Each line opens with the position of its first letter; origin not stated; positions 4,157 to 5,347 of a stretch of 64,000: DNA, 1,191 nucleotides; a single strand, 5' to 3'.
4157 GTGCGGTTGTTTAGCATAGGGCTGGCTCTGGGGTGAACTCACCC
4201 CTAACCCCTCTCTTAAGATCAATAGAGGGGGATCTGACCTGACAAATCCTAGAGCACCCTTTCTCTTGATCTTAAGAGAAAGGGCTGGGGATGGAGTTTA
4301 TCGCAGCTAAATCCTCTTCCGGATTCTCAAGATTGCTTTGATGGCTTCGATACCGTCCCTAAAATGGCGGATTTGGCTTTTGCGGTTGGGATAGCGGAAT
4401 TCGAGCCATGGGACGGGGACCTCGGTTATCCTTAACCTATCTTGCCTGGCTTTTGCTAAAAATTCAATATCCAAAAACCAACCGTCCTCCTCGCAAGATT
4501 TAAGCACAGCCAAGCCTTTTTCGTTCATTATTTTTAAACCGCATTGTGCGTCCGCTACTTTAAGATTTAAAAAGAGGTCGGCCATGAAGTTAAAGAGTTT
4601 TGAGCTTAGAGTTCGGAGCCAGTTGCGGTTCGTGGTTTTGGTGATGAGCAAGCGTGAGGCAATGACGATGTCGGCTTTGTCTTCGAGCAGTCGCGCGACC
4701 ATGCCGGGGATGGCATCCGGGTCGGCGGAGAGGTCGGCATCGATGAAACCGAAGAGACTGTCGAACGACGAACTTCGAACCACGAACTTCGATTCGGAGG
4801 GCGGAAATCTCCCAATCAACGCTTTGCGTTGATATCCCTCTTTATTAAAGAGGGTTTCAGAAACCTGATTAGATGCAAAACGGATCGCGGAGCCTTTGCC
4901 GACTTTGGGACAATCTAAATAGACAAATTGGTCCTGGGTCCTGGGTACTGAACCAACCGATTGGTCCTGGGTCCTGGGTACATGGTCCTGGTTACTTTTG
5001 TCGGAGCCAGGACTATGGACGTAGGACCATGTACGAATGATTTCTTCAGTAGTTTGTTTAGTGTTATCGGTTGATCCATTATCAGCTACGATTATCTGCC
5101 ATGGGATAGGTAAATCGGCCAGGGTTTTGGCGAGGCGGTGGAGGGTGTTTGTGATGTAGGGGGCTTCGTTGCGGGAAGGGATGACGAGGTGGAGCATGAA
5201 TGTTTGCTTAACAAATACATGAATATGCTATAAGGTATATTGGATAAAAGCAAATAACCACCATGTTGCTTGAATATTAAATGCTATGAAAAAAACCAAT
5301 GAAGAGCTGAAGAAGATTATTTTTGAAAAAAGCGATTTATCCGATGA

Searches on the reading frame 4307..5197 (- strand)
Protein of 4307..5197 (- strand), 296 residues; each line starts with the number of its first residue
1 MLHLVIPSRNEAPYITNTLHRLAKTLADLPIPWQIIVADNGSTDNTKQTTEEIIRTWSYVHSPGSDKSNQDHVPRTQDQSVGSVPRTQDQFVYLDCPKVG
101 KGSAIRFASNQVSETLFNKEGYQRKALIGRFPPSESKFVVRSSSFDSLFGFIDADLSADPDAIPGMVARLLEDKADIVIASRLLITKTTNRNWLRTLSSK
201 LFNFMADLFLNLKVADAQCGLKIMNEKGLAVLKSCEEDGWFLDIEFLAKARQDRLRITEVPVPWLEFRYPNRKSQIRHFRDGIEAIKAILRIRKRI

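Call 13: search_protein_families(library=pfam, proteins=[window:4307-5197:-], max_evalue=0.01)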
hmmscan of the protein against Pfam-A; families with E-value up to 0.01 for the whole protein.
window:4307-5197:- (296 aa): 1 family
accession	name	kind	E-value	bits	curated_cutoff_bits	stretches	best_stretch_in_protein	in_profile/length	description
PF00535.33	Glycos_transf_2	-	7.4e-21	75.2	23.3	2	4-61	2-59/168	Glycosyl transferase family 2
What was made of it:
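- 4307..5197 (-): GT2-family glycosyltransferase (296 aa, intact), the second host. Its baseline homologues are about 235 aa. Pfam Glycos_transf_2 (call 13).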

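Call 16: list_cluster_members(proteins=[P0001, window:4307-5197:-, window:22748-23692:+])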
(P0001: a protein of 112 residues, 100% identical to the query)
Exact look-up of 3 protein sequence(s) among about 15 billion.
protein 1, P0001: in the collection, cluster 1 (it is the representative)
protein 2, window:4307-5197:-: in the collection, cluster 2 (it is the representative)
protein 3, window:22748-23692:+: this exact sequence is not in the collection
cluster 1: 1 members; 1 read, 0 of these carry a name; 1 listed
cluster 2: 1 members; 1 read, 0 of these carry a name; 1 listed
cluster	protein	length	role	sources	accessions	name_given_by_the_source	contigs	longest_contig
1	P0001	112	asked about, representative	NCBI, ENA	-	-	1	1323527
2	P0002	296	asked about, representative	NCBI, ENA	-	-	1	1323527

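Call 17: find_encoding_contigs(protein=window:4307-5197:-, flank=10000, max_places=3)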
Protein window:4307-5197:- (296 aa): no gene with exactly this product is on record in the collection.

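Call 19: find_homologous_proteins(query=window:4307-5197:-, max_evalue=1e-10)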
Query window:4307-5197:- (296 aa): 177 proteins with E <= 1e-10 among 1240 candidates; the best 120 are listed.
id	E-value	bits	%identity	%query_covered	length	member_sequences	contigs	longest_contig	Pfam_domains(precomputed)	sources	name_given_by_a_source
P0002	3.3e-195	665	100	100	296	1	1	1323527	PF00535.33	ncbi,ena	-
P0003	6.1e-140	483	77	95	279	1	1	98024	PF00535.33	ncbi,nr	ncbi:MAG: glycosyltransferase, partial [Patescibacteria group bacterium]|nr:glycosyltransferase [Pat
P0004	6.7e-138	477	75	99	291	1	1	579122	PF00535.33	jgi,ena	-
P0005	3.6e-136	471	73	100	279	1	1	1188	PF00535.33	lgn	-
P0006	1.0e-123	430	67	100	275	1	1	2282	PF00535.33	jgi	jgi:glycosyltransferase involved in cell wall biosynthesis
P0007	3.3e-121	422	67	100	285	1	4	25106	PF00535.33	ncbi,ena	-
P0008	1.8e-118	413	62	100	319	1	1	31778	PF00535.33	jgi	jgi:glycosyltransferase involved in cell wall biosynthesis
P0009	4.7e-110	385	63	100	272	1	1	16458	PF00535.33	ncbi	-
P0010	9.7e-108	378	63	99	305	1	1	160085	PF00535.33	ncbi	-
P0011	1.0e-107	377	63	99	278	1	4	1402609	PF00535.33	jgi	jgi:glycosyltransferase involved in cell wall biosynthesis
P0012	7.0e-105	368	60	100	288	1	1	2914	PF00535.33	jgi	jgi:glycosyltransferase involved in cell wall biosynthesis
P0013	3.7e-104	366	61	100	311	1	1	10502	PF00535.33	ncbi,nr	ncbi:glycosyltransferase [Candidatus Uhrbacteria bacterium]|nr:glycosyltransferase [Candidatus Uhrba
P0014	4.0e-103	362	56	100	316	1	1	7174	PF00535.33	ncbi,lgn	-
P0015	6.4e-95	336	58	100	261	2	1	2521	PF13641.13,PF00535.33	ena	-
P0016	6.2e-94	332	57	100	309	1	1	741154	PF00535.33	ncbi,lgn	ncbi:MAG: glycosyltransferase [Patescibacteria group bacterium]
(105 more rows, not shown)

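Call 26: find_encoding_contigs(protein=P0004, flank=10000, max_places=2)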
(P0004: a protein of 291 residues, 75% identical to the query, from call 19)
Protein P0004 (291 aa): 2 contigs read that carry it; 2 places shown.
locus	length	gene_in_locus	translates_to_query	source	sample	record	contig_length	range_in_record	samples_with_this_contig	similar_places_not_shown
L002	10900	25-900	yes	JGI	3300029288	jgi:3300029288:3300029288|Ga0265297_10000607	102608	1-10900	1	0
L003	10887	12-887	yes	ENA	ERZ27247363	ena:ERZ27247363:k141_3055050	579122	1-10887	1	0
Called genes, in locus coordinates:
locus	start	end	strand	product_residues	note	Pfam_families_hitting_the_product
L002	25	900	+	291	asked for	PF00535:Glycos_transf_2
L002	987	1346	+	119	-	PF05635:23S_rRNA_IVP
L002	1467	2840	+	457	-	PF02397:Bac_transf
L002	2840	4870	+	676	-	PF00082:Peptidase_S8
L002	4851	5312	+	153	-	PF04138:GtrA_DPMS_TM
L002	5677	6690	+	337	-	PF01073:3Beta_HSD, PF01370:Epimerase, PF02719:Polysacc_synt_2 (faint), PF16363:GDP_Man_Dehyd, PF07993:NAD_binding_4 (weak)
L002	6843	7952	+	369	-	PF01073:3Beta_HSD, PF01370:Epimerase, PF07993:NAD_binding_4 (faint), PF16363:GDP_Man_Dehyd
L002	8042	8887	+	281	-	-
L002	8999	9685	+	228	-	PF00535:Glycos_transf_2, PF13641:Glyco_tranf_2_3 (weak)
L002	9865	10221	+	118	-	PF10066:DUF2304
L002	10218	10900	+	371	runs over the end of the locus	PF00535:Glycos_transf_2, PF13641:Glyco_tranf_2_3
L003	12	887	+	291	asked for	PF00535:Glycos_transf_2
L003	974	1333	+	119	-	PF05635:23S_rRNA_IVP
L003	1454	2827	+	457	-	PF02397:Bac_transf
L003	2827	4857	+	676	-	PF00082:Peptidase_S8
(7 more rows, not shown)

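Call 58: search_protein_families(library=pfam, proteins=[L002:987-1346:+], max_evalue=0.01)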
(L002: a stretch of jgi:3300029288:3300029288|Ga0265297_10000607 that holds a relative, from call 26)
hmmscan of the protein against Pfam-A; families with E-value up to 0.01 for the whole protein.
L002:987-1346:+ (119 aa): 1 family
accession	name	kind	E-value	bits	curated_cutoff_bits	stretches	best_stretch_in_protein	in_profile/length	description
PF05635.17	23S_rRNA_IVP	-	6.5e-30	103.9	33.8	1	8-108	2-105/106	23S rRNA-intervening sequence protein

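Call 63: search_solved_structures(query=window:4307-5197:-, max_evalue=0.00001, show_alignments=1)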
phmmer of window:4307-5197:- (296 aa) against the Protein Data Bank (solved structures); distinct sequences matched with E-value up to 0.00001: 0.
